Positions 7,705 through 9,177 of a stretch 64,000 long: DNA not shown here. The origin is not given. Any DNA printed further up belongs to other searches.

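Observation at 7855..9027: STAS domain fused to an aminoglycoside/choline-kinase-fold phosphotransferase; its STAS motif is identical to the free-standing STAS but differently encoded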

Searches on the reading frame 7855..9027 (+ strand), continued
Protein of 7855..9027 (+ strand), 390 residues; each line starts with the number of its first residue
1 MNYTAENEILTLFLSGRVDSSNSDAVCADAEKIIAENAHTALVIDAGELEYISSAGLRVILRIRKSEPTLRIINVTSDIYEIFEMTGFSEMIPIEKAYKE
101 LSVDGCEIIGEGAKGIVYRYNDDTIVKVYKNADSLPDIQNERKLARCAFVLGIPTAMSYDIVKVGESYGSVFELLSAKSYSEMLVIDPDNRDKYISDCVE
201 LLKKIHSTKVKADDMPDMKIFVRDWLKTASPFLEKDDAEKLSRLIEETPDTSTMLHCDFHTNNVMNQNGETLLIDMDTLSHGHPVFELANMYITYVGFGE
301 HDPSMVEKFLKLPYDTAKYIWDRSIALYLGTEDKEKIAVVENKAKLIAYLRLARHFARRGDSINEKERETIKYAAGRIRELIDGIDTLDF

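Call 65: search_protein_families(library=ncbifam, proteins=[L086:8621-9481:+, L086:5523-7001:+, L086:5207-5503:+], max_evalue=0.01)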
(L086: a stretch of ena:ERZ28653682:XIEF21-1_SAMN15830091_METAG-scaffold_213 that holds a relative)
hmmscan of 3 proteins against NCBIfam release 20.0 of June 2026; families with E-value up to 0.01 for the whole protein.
L086:8621-9481:+ (287 aa): 9 families
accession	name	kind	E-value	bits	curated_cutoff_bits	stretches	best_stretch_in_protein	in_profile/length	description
NF041577.1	nside_bi_sphtase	equivalog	2e-30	105.9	400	1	7-260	3-255/276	3',5'-nucleoside bisphosphate phosphatase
NF047791.1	RNaseRnm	equivalog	6.8e-29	101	375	1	8-264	3-259/275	RNase RNM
NF041661.1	Cycl_ph_dihydrol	equivalog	1.3e-21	77.1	500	1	9-257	1-246/259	phosphoribosyl 1,2-cyclic phosphate 1,2-diphosphodiesterase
NF038032.1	CehA_McbA_metalo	domain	2.3e-13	50.3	80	1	8-88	5-82/315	CehA/McbA family metallohydrolase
NF045780.1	TrlF_fam_ATP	equivalog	1.6e-09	37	350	1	6-88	6-99/944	TrlF family AAA-like ATPase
NF006375.0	PRK08609.1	equivalog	2.7e-05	22.9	426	1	7-44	336-373/571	DNA polymerase/3'-5' exonuclease PolX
NF006702.0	PRK09248.1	domain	0.00019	21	264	0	7-44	4-42/246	PHP domain-containing protein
NF004981.0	PRK06361.1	equivalog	0.00041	19.8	117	1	8-51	2-46/217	histidinol phosphate phosphatase domain-containing protein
NF005928.0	PRK07945.1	equivalog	0.0045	16.4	250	1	7-44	99-136/337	PHP domain-containing protein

L086:5523-7001:+ (493 aa): 3 families
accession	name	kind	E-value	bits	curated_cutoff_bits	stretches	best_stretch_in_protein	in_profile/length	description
NF045505.1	RR_RssB_Pseudo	equivalog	2.6e-13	49.8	700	1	246-479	159-389/394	two-component system response regulator RssB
NF038263.1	prot_phos_SiaA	equivalog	8e-11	41.2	700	1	218-479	390-655/658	biofilm regulation protein phosphatase SiaA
TIGR02865.1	spore_II_E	equivalog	5e-05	21.6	490.8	1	277-477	564-759/764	stage II sporulation protein E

L086:5207-5503:+ (99 aa): 4 families
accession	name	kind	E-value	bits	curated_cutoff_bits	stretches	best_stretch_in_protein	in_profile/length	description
TIGR00377.1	ant_ant_sig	superfamily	1.4e-18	66.8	53.45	1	2-98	3-102/108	anti-sigma factor antagonist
TIGR02886.1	spore_II_AA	equivalog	1.1e-10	41.5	114.75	1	6-97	3-97/106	anti-sigma F factor antagonist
NF033618.0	mlaB_1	equivalog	0.0021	18.5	90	1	12-84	9-80/94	lipid asymmetry maintenance protein MlaB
NF047705.1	slr1659_superfam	superfamily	0.0051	17.1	100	0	18-67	22-75/111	slr1659 superfamily regulator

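Call 66: search_solved_structures(query=L086:8621-9481:+, max_evalue=0.01)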
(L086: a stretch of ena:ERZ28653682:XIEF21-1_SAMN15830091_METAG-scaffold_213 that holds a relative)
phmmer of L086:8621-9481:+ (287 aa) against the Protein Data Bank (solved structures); distinct sequences matched with E-value up to 0.01: 4.
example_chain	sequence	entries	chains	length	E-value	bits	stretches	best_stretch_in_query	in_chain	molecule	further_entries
3e0f_A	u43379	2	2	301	2.9e-24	89.2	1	8-269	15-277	Putative Metal-dependent Phosphoesterase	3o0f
9etk_A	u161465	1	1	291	5.8e-19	71.9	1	7-264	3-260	Metal-dependent phosphoesterases (PHP family)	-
2yb1_A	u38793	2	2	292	7.2e-18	68.3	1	7-257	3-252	AMIDOHYDROLASE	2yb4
7ug9_A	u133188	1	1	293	2.9e-14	56.4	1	9-264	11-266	5'-3' exoribonuclease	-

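Call 67: find_encoding_contigs(protein=P0420, flank=5000, max_places=1)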
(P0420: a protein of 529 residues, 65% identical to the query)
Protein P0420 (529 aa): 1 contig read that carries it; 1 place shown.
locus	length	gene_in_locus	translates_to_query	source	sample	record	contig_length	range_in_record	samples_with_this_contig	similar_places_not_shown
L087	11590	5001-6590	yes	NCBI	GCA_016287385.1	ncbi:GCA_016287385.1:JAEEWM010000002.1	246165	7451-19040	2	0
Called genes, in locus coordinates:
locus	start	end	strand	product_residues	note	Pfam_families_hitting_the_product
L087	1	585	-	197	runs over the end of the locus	PF12844:HTH_19 (weak), PF13560:HTH_31, PF01381:HTH_3, PF01880:Desulfoferrodox (weak)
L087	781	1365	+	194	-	-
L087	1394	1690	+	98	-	PF01740:STAS, PF13466:STAS_2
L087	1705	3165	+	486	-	PF07228:SpoIIE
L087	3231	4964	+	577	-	PF01554:MatE, PF13581:HATPase_c_2 (weak)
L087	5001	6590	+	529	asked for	PF01740:STAS, PF13466:STAS_2, PF01636:APH, PF13581:HATPase_c_2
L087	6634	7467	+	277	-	-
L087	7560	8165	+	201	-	PF00702:Hydrolase, PF13419:HAD_2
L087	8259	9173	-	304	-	PF12146:Hydrolase_4, PF00561:Abhydrolase_1, PF12697:Abhydrolase_6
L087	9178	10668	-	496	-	PF00370:FGGY_N, PF02782:FGGY_C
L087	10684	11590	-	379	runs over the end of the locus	PF01168:Ala_racemase_N, PF00842:Ala_racemase_C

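Call 68: find_encoding_contigs(protein=P0450, flank=5000, max_places=1)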
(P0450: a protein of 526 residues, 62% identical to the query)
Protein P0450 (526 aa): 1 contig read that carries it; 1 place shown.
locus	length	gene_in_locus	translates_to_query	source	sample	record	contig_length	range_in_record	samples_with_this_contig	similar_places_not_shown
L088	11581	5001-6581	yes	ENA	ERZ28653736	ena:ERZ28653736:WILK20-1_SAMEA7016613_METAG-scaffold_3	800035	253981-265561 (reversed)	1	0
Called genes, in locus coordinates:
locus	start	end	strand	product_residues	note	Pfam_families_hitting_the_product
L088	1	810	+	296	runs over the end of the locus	PF03418:Peptidase_A25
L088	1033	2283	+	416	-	PF09861:Lar_N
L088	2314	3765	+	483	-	PF03446:NAD_binding_2, PF00393:6PGD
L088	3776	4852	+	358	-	PF00294:PfkB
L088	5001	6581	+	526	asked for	PF01740:STAS, PF13466:STAS_2, PF01636:APH, PF13581:HATPase_c_2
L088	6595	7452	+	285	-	PF02811:PHP (weak)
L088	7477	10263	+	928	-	-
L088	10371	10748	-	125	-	PF16320:Ribosomal_L12_N, PF00542:Ribosomal_L12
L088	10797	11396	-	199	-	PF00466:Ribosomal_L10, PF27436:RL10_C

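Call 69: find_encoding_contigs(protein=P0479, flank=5000, max_places=1)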
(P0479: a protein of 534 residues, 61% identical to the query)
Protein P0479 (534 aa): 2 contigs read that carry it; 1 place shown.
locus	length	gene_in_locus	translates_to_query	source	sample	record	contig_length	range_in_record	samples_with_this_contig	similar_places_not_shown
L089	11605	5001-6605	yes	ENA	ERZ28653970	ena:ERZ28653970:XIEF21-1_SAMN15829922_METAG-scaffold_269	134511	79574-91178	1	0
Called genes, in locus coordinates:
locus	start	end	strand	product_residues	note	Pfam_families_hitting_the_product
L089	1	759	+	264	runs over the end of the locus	PF01209:Ubie_methyltran, PF03848:TehB, PF00398:RrnaAD (faint), PF13489:Methyltransf_23, PF13847:Methyltransf_31, PF08241:Methyltransf_11, PF08242:Methyltransf_12, PF13649:Methyltransf_25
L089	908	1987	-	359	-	PF02540:NAD_synthase, PF03054:tRNA_Me_trans, PF06508:QueC (faint), PF20259:tRNA_Me_trans_M, PF20258:tRNA_Me_trans_C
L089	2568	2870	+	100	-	PF01740:STAS, PF13466:STAS_2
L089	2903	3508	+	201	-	-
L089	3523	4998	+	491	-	PF07228:SpoIIE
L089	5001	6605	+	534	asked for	PF01740:STAS, PF13466:STAS_2, PF01636:APH, PF13581:HATPase_c_2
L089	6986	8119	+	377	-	PF01208:URO-D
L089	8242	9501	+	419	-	PF00089:Trypsin, PF13365:Trypsin_2, PF00595:PDZ, PF13180:PDZ_2, PF17820:PDZ_6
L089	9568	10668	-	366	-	PF00180:Iso_dh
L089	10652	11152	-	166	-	PF00694:Aconitase_C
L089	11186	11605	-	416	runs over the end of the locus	PF00330:Aconitase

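Call 70: find_encoding_contigs(protein=P0500, flank=5000, max_places=1)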
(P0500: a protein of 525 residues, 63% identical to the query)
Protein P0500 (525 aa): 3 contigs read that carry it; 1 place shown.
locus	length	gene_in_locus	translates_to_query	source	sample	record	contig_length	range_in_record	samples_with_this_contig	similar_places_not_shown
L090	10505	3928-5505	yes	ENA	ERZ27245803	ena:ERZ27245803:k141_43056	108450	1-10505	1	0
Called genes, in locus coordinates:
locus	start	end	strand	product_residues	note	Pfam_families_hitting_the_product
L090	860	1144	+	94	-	-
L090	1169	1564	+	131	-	PF04525:LOR (weak)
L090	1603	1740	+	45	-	-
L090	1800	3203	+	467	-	-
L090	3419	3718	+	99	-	PF01740:STAS, PF13466:STAS_2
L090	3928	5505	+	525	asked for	PF01740:STAS, PF13466:STAS_2, PF01636:APH, PF13581:HATPase_c_2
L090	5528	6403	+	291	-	PF02811:PHP (weak)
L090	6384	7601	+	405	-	PF02698:DUF218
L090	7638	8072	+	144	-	-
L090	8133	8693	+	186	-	PF02525:Flavodoxin_2, PF03358:FMN_red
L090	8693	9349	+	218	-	PF01427:Peptidase_M15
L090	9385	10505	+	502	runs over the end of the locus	PF00037:Fer4 (faint), PF01180:DHO_dh, PF12838:Fer4_7, PF13187:Fer4_9 (weak), PF13237:Fer4_10 (weak), PF14697:Fer4_21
